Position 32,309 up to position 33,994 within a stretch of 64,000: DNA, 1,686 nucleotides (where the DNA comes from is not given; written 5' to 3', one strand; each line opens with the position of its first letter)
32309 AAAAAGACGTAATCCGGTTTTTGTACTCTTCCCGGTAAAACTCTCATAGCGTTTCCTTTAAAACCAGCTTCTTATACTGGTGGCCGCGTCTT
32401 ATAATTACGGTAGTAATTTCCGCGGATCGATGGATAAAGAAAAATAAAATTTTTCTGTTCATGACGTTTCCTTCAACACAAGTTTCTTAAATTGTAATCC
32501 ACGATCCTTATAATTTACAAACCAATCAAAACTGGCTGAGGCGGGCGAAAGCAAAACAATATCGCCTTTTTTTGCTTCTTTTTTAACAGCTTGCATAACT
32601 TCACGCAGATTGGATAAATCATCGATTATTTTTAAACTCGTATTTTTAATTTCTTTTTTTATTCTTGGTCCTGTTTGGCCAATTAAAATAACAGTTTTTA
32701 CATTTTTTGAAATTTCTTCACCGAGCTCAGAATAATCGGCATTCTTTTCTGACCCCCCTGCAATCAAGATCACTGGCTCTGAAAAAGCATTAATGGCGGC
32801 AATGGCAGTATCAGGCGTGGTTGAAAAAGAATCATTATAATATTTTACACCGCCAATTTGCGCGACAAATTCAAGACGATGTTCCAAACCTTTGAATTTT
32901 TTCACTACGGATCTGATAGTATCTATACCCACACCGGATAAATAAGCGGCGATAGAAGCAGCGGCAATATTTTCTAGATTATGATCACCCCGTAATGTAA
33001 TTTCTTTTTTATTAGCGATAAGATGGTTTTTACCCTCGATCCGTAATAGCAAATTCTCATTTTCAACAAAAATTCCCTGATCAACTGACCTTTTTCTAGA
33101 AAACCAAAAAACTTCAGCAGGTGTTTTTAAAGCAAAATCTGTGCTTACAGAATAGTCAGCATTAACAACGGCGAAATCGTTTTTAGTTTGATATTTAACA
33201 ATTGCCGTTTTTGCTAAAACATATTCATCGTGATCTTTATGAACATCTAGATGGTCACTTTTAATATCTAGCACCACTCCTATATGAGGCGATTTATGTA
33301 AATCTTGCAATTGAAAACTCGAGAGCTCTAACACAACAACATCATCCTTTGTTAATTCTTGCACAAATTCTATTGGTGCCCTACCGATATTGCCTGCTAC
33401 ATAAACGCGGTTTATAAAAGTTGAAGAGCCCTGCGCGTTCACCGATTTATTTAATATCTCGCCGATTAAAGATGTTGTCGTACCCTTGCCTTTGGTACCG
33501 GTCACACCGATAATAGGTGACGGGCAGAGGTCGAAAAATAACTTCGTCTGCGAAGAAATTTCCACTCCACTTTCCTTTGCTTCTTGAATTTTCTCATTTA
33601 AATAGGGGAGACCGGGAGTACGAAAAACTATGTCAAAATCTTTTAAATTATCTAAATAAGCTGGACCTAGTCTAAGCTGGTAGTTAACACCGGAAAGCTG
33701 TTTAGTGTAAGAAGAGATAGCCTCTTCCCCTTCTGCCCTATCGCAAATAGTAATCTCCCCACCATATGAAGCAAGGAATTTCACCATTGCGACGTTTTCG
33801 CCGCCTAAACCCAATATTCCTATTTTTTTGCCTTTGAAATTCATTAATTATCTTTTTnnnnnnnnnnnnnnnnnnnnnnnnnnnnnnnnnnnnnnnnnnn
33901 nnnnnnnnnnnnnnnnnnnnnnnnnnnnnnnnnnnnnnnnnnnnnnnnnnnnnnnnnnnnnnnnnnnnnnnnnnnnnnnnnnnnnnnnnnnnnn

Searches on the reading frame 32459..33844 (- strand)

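Call 4: search_protein_families(library=pfam, proteins=[window:32459-33844:-], max_evalue=0.01)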
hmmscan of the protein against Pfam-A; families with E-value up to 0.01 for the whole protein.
window:32459-33844:- (461 aa): 3 families
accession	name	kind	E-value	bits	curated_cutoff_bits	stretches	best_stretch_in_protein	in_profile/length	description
PF08245.18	Mur_ligase_M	-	4.1e-24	86.1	24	1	114-300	1-200/200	Mur ligase middle domain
PF02875.26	Mur_ligase_C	-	9.9e-16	59.2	28.4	1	322-435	1-126/127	Mur ligase, glutamate ligase domain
PF21799.2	MurD-like_N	-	6.2e-09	36.5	27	1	6-96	1-86/88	Mur ligase MurD-like, N-terminal domain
